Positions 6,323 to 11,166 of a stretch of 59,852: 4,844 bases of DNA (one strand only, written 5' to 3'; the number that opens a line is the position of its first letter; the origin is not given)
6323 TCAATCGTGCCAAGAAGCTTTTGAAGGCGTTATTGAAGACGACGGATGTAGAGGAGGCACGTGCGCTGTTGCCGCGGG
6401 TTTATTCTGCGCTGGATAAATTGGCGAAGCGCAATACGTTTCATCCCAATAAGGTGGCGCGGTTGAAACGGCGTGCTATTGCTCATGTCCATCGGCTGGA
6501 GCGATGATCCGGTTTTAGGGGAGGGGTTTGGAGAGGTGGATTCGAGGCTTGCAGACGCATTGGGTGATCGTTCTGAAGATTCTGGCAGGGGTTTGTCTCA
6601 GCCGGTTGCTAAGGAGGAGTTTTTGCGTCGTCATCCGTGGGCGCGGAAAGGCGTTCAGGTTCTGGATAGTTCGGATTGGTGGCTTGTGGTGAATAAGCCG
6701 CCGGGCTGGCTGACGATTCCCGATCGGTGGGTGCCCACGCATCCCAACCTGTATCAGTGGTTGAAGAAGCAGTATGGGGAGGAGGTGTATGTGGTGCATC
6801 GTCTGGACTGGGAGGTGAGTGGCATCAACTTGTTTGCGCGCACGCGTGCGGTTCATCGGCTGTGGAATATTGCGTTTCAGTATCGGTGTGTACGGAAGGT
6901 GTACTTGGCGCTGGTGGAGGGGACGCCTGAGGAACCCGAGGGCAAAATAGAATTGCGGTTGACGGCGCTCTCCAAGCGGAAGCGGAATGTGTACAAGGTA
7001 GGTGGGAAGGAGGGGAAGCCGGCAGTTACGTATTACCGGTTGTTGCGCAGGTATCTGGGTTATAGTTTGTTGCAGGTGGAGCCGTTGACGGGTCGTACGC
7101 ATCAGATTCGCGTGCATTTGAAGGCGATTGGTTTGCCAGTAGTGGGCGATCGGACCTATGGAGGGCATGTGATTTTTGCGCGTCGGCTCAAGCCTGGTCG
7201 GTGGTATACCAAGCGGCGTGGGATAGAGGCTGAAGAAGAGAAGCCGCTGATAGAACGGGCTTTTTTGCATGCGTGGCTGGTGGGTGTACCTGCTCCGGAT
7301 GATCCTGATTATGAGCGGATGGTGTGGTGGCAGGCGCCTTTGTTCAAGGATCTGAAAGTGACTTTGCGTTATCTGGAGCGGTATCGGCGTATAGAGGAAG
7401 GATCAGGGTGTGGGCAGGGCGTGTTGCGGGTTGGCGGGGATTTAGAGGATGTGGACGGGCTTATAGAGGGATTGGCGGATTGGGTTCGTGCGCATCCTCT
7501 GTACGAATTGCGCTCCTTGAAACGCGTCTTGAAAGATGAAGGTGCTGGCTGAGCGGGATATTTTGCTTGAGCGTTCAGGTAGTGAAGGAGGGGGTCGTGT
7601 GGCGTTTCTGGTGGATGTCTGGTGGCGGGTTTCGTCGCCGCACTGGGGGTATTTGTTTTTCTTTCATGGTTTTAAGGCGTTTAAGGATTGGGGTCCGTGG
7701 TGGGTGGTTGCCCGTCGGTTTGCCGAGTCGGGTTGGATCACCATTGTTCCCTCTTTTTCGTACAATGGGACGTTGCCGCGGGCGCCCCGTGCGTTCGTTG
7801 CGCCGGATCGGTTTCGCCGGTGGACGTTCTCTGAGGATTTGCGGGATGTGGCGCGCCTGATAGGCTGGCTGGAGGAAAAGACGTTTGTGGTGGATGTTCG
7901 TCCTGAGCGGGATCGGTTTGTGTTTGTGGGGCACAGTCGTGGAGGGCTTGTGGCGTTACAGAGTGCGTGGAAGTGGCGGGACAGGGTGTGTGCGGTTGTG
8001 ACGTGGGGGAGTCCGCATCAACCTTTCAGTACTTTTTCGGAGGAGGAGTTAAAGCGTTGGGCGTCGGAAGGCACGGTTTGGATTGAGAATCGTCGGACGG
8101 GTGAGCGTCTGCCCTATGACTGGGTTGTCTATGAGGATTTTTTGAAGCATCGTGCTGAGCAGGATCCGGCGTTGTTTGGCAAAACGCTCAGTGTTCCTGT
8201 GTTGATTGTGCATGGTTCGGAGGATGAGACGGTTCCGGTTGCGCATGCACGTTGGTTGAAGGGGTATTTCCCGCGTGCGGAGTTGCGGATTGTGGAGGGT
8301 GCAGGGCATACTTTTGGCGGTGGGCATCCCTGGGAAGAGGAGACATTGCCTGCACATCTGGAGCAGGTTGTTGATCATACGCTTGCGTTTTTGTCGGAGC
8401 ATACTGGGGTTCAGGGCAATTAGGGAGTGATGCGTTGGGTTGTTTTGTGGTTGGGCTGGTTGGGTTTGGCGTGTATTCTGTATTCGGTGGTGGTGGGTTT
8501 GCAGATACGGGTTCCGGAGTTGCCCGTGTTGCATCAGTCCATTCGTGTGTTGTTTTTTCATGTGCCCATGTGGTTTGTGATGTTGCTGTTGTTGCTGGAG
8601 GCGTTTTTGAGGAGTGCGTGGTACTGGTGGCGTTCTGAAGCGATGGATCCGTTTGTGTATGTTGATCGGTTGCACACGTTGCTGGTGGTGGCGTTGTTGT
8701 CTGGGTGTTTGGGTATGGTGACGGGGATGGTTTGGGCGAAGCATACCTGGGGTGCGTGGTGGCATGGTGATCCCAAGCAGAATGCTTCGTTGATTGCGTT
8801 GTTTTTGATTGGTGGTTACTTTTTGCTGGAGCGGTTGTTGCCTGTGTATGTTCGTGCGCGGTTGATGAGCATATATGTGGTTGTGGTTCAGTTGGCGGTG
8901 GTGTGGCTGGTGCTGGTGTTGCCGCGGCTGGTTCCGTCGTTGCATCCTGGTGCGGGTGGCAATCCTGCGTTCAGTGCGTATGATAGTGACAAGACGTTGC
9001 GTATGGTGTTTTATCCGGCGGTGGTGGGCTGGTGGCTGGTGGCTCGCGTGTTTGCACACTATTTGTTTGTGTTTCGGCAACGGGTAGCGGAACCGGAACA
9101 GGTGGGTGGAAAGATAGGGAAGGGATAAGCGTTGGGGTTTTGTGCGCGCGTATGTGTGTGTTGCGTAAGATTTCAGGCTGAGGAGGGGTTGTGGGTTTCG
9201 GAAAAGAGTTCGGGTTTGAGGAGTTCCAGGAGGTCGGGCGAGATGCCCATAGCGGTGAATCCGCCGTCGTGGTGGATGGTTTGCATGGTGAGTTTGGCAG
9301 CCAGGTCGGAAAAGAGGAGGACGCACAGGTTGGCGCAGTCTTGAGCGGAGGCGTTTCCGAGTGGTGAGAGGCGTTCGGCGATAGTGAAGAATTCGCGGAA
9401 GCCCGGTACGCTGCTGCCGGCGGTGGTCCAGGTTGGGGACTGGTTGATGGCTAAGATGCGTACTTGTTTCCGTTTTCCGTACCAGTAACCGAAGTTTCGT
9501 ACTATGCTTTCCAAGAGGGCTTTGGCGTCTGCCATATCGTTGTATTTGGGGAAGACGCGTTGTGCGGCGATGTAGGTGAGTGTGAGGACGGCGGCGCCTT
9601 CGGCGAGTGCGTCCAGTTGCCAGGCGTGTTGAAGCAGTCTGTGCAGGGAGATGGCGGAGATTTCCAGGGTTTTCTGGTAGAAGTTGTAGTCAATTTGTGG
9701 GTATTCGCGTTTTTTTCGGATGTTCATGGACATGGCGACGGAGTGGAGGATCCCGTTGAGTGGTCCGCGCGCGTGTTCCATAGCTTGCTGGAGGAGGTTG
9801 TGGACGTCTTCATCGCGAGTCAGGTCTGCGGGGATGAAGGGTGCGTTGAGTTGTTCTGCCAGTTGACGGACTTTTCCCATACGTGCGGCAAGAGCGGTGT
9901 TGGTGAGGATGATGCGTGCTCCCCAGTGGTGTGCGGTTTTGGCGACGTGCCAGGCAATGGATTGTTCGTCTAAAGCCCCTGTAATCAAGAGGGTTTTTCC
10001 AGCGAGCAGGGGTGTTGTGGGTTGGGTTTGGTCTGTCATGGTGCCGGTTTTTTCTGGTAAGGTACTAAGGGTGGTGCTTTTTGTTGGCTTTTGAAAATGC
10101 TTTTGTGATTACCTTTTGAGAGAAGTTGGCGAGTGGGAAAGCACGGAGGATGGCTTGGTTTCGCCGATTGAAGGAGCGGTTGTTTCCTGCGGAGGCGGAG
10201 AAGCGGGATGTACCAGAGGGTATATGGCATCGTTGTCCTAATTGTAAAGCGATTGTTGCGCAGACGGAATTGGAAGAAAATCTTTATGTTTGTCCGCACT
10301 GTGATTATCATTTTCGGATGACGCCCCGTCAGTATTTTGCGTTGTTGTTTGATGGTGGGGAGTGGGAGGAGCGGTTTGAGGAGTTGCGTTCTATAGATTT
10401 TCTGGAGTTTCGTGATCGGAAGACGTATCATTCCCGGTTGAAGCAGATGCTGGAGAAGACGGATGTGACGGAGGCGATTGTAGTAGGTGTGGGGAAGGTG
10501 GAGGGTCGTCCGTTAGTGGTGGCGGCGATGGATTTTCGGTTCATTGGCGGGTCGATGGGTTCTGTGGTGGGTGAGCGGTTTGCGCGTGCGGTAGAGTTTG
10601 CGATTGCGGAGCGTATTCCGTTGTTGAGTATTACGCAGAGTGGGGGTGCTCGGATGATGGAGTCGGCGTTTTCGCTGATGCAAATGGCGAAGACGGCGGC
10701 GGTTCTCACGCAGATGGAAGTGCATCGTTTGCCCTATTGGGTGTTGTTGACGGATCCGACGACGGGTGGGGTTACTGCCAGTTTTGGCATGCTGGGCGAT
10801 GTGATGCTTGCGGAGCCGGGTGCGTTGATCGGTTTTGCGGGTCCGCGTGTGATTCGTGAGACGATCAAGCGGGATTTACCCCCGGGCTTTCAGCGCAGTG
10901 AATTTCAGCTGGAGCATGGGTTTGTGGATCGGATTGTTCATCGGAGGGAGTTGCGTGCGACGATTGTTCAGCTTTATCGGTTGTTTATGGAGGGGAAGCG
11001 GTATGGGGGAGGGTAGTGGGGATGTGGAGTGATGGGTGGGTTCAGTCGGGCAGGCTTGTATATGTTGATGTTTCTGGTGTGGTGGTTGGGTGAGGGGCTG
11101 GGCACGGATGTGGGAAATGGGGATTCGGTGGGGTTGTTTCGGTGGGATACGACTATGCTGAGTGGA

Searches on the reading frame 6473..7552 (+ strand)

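Call 63: search_protein_families(library=pfam, max_evalue=0.001, proteins=[window:6473-7552:+])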
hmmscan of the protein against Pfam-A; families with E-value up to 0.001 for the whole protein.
window:6473-7552:+ (359 aa): 1 family
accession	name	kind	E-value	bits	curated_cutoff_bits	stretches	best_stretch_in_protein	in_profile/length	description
PF00849.27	PseudoU_synth_2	-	6.8e-31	108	26.8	1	70-217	2-151/152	RNA pseudouridylate synthase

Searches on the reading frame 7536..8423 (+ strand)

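Call 63: search_protein_families(library=pfam, max_evalue=0.001, proteins=[window:7536-8423:+])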
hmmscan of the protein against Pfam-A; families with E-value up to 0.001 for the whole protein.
window:7536-8423:+ (295 aa): 11 families
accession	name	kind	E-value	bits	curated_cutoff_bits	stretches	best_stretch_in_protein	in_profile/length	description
PF00561.26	Abhydrolase_1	-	3.7e-14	53.4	25.8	1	203-259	183-239/245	alpha/beta hydrolase fold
PF12697.13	Abhydrolase_6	-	1e-09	39.9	26.3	1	42-265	3-211/217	Alpha/beta hydrolase family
PF12146.15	Hydrolase_4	-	1.4e-06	28.3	27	0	117-175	68-125/239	Serine aminopeptidase, S33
PF01738.24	DLH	-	2e-06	28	21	0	58-162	33-134/217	Dienelactone hydrolase family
PF00326.27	Peptidase_S9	-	6.1e-05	23.1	22.6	1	102-260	45-189/213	Prolyl oligopeptidase family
PF02230.22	Abhydrolase_2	-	6.6e-05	23.3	23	0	214-258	151-199/217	Phospholipase/Carboxylesterase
PF07819.20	PGAP1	-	6.6e-05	23.2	24.3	1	122-188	87-157/233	PGAP1-like alpha/beta domain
PF20434.5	BD-FAE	-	8.2e-05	22.6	26.8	0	98-242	63-212/215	BD-FAE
PF00756.26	Esterase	-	0.0005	20.3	22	0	122-267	116-238/251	Putative esterase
PF12695.13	Abhydrolase_5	-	0.00076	19.7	27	0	118-181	49-113/164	Alpha/beta hydrolase family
PF08386.16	Abhydrolase_4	-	0.00088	19.8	21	0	219-260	34-75/103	TAP-like protein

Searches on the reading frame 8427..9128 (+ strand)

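Call 63: search_protein_families(library=pfam, max_evalue=0.001, proteins=[window:8427-9128:+])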
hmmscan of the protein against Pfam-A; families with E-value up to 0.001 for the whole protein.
window:8427-9128:+ (233 aa): 1 family
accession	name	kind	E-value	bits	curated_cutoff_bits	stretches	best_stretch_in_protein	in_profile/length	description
PF01578.25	Cytochrom_C_asm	-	7.3e-09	36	29.9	1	38-163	68-201/212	Cytochrome C assembly protein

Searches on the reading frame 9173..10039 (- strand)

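Call 22: search_protein_families(library=pfam, max_evalue=0.01, proteins=[window:9173-10039:-])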
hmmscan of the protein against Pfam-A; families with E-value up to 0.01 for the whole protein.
window:9173-10039:- (288 aa): 2 families
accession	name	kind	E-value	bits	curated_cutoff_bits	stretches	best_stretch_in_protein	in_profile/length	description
PF13561.12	adh_short_C2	-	7.5e-54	183.2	27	1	21-262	1-236/236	Enoyl-(Acyl carrier protein) reductase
PF00106.31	adh_short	-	2.1e-07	31.1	26.6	1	15-206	1-185/195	short chain dehydrogenase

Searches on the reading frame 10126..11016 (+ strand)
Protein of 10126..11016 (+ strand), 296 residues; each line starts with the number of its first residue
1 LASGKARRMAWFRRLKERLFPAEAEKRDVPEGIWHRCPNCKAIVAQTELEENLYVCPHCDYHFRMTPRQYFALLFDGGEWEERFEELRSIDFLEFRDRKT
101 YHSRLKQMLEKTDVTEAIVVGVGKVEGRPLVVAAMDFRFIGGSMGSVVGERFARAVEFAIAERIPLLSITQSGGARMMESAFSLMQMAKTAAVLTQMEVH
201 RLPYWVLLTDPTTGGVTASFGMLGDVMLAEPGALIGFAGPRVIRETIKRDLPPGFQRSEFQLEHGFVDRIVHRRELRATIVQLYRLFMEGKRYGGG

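Call 22: search_protein_families(library=pfam, max_evalue=0.01, proteins=[window:10126-11016:+])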
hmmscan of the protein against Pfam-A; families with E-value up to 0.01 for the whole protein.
window:10126-11016:+ (296 aa): 2 families
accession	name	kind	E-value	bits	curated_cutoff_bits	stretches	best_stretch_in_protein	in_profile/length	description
PF01039.27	Carboxyl_trans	-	1.5e-20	73.8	22.3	1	91-245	22-175/493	Carboxyl transferase domain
PF17848.7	Zn_ribbon_ACC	-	5.5e-10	39.7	24.5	1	34-59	1-26/26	Acetyl-CoA carboxylase zinc finger domain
